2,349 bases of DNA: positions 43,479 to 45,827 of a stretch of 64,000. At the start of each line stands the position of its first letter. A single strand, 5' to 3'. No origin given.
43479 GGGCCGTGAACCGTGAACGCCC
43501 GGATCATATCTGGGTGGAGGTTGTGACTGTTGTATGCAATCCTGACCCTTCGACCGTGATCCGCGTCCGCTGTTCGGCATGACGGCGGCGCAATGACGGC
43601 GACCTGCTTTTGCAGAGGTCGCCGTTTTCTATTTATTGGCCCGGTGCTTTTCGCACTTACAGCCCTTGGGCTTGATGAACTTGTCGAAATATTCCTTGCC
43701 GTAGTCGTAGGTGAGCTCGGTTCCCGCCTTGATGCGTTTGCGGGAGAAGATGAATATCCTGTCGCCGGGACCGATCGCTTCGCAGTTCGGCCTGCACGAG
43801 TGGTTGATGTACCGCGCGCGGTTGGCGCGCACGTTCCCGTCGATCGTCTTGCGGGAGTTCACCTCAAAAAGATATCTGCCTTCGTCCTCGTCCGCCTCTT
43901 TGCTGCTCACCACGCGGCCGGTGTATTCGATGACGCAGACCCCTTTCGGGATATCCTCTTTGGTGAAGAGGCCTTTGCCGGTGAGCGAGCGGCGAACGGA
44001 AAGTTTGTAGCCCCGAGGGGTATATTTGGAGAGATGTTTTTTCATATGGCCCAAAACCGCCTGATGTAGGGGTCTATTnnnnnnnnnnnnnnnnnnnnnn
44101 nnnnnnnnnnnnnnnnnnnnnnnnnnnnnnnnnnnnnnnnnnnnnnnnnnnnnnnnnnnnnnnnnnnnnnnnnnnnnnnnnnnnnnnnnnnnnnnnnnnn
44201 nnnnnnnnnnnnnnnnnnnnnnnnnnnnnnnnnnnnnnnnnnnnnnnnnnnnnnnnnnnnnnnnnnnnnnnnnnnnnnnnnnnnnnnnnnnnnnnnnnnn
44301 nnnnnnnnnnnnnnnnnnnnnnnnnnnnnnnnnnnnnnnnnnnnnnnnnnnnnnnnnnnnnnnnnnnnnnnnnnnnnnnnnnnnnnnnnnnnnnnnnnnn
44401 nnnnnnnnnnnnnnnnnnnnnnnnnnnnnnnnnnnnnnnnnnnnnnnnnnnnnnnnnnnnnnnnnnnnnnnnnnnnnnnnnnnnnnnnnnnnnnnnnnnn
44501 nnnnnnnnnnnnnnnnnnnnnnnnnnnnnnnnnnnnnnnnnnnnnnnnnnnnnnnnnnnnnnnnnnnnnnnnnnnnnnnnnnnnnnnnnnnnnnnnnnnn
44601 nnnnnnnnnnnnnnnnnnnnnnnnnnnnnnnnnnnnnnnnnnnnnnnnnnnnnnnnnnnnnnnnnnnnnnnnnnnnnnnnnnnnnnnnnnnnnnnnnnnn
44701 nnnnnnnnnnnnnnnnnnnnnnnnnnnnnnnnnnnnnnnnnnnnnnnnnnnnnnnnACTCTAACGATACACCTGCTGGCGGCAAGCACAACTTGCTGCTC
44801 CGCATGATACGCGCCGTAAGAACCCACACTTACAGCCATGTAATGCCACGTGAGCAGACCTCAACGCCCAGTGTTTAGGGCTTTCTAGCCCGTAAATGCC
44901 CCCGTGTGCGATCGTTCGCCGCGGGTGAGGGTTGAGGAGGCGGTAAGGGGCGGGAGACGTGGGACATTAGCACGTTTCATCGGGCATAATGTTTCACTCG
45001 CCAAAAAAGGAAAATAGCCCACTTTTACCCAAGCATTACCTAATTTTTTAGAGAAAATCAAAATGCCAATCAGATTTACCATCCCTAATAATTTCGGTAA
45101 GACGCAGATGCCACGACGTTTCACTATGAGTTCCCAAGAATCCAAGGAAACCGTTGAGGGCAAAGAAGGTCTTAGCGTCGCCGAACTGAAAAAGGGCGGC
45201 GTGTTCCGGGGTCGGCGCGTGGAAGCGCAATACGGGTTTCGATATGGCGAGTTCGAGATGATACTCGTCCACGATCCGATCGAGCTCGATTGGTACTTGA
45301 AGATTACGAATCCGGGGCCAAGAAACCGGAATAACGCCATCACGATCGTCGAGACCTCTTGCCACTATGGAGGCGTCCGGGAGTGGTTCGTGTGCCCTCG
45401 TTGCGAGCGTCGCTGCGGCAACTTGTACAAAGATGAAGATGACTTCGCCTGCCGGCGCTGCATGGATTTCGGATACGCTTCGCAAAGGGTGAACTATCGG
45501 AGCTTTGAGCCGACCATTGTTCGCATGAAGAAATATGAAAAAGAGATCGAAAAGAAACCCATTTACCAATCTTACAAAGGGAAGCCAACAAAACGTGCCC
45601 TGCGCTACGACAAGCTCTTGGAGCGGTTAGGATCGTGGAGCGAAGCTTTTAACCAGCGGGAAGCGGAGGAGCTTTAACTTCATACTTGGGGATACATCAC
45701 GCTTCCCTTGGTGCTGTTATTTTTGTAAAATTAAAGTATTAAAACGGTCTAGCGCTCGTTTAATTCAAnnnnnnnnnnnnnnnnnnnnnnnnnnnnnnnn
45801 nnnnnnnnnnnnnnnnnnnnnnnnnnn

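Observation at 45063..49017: Candidate uncharacterised defence cassette: Zn-ribbon protein + PD-(D/E)xK nuclease-like gene, convergent with a ~400-aa partner, co-transcribed with HigB and a HigA-ImmA fusion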

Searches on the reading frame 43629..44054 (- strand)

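Call 75: search_protein_families(library=pfam, proteins=[window:43629-44054:-], max_evalue=0.001)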
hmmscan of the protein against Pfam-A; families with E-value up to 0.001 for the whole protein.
window:43629-44054:- (141 aa): 2 families
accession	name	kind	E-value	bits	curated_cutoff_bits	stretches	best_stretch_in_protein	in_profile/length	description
PF00856.33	SET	-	1.6e-24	86.8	22.4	1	26-119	1-105/105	SET domain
PF21549.2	PRDM2_PR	-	3.7e-06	27.1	27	1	25-126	11-120/123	PR domain zinc finger protein 2, PR domain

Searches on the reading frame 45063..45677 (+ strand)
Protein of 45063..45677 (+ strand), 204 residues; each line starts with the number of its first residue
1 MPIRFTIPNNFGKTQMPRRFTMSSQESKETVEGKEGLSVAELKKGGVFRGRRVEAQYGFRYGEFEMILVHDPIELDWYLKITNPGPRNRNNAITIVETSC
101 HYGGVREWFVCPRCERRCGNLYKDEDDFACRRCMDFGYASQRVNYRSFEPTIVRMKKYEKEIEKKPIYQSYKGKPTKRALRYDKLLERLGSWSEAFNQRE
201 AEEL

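Call 4: search_protein_families(library=pfam, proteins=[window:45063-45677:+], max_evalue=0.01)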
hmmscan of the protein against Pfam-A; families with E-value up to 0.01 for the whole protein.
window:45063-45677:+ (204 aa): 0 families

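Call 5: search_protein_families(library=ncbifam, proteins=[window:45063-45677:+], max_evalue=0.01)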
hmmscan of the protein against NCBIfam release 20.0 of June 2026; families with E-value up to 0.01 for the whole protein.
window:45063-45677:+ (204 aa): 0 families

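Call 6: search_protein_families(library=padloc, proteins=[window:45063-45677:+], max_evalue=0.01)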
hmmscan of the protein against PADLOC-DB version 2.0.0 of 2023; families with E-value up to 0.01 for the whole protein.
window:45063-45677:+ (204 aa): 0 families

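Call 24: find_homologous_proteins(query=window:45063-45677:+, max_evalue=0.001)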
Query window:45063-45677:+ (204 aa): 4 proteins with E <= 0.001 among 104 candidates.
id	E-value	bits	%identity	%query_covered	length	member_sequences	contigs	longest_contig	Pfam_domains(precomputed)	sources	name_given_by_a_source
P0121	1.0e-121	422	100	90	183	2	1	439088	-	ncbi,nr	ncbi:MAG TPA: hypothetical protein VMA75_01365 [Candidatus Paceibacterota bacterium]|nr:hypothetical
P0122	1.6e-106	373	81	95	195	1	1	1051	-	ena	-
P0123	2.2e-37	147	45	76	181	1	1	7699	-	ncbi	-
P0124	1.9e-8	52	36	49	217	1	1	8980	-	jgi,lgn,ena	-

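Call 25: search_protein_families(library=phrogs, proteins=[window:45063-45677:+], max_evalue=0.01)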
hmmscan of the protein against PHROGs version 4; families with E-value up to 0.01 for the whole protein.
window:45063-45677:+ (204 aa): 0 families

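Call 26: find_encoding_contigs(protein=P0123, flank=8000, max_places=3)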
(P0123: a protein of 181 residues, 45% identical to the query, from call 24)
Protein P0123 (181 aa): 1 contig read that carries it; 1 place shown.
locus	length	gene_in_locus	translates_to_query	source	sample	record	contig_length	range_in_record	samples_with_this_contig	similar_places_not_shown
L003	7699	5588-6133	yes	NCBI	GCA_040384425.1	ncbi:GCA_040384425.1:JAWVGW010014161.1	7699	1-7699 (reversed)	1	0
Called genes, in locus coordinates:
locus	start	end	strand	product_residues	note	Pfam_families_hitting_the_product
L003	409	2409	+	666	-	PF00069:Pkinase, PF01636:APH (faint), PF07714:PK_Tyr_Ser-Thr, PF01163:RIO1 (faint), PF03109:ABC1 (weak)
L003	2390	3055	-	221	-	-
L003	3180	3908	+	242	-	-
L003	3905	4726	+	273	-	PF03372:Exo_endo_phos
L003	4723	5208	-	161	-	PF00293:NUDIX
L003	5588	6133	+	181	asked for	-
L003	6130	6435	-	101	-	PF14373:Imm_superinfect, PF09851:SHOCT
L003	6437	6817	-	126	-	-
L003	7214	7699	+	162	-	?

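Call 27: find_encoding_contigs(protein=P0124, flank=8000, max_places=3)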
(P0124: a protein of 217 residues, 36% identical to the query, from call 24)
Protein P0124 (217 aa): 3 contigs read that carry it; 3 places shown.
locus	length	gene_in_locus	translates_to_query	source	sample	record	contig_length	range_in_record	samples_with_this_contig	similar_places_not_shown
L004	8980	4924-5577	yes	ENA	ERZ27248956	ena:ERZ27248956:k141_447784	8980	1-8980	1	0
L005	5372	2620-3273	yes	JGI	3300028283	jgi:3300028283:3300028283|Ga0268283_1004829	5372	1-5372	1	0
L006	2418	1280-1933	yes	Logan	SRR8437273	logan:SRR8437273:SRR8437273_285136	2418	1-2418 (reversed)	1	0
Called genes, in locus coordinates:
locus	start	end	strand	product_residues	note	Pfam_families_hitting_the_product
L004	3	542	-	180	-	?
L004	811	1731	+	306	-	-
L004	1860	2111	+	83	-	PF18903:DUF5659 (weak)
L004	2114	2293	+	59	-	-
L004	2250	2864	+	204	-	PF01807:Zn_ribbon_DnaG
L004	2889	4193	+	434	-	-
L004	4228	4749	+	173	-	-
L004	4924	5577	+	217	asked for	-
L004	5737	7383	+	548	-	PF00239:Resolvase, PF07508:Recombinase (weak), PF13408:Zn_ribbon_recom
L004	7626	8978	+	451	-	?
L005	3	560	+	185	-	?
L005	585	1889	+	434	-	-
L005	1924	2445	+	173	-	-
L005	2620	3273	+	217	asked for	-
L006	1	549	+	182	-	?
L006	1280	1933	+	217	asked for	-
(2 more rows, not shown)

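Call 73: search_protein_families(library=ncbifam, proteins=[window:45126-45677:+], max_evalue=10)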
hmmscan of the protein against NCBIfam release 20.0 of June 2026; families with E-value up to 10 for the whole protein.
window:45126-45677:+ (183 aa): 0 families

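Call 105: search_protein_representatives(protein=window:45126-45674:+)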
Query: 183 residues. Proteins with E-value up to 0.001 (for the whole library): 4818; up to 1e-10: 184; up to 1e-30: 12. The best 150 are listed.
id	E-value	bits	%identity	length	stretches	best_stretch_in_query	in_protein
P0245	1.0e-51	191.7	50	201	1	4-171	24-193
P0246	3.1e-46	173.8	47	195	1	5-171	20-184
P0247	5.0e-45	169.8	47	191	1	6-172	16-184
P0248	3.2e-38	147.7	41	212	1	5-178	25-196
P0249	2.2e-36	141.6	51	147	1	36-168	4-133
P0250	2.2e-36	141.6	52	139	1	46-172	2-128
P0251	5.9e-36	140.3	44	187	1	5-165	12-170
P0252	5.3e-34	133.9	40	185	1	6-174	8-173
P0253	2.4e-33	131.8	41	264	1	7-175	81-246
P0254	5.0e-32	127.5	40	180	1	6-167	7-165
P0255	6.1e-32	127.2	42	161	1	30-179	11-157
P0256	1.1e-31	126.4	38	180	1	5-176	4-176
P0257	1.7e-30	122.5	40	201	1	9-165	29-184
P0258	2.2e-30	122.1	40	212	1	14-168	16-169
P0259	2.2e-30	122.1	41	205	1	15-167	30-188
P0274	3.7e-15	72.5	39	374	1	53-177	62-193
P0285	9.7e-14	67.8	29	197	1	5-168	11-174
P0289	1.8e-13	67.0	35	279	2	73-168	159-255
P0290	2.1e-13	66.7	38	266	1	64-167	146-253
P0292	2.7e-13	66.4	36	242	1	62-177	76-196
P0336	7.6e-12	61.7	43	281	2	71-113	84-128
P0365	2.0e-11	60.3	31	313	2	49-167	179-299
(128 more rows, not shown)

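Call 106: search_protein_families(library=pfam, proteins=[P0245, P0248, P0253, P0274, P0289, P0290, P0292, P0336, P0365, P0285], max_evalue=0.01)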
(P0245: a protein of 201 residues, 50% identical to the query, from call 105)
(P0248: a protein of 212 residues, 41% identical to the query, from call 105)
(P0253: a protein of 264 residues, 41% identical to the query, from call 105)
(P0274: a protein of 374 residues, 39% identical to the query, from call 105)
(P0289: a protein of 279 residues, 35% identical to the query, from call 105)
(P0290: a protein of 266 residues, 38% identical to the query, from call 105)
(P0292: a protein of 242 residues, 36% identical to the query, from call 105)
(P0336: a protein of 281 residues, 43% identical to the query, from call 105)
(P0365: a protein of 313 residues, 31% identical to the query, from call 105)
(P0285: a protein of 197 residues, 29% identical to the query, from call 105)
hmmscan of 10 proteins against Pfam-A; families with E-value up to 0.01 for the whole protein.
P0245 (201 aa): 0 families

P0248 (212 aa): 0 families

P0253 (264 aa): 0 families

P0274 (374 aa): 0 families

P0289 (279 aa): 3 families
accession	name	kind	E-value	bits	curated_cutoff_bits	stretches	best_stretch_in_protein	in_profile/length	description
PF12760.12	Zn_ribbon_IS1595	-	3.2e-05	24.2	25.4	0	55-81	18-44/46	Transposase zinc-ribbon domain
PF18414.7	zf_C2H2_10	-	0.0033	17.4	25.6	0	54-64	1-11/26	C2H2 type zinc-finger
PF11781.13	Zn_ribbon_RRN7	-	0.005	16.9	27.1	0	56-81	5-28/32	Zinc-finger of RNA-polymerase I-specific TFIIB, Rrn7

P0290 (266 aa): 0 families

P0292 (242 aa): 0 families

P0336 (281 aa): 0 families

P0365 (313 aa): 2 families
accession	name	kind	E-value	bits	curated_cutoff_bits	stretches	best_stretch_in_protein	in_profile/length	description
PF14599.11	zinc_ribbon_6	-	0.0027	18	27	0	199-245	11-54/59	Zinc-ribbon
PF12760.12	Zn_ribbon_IS1595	-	0.0038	17.6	25.4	0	218-245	19-44/46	Transposase zinc-ribbon domain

P0285 (197 aa): 0 families
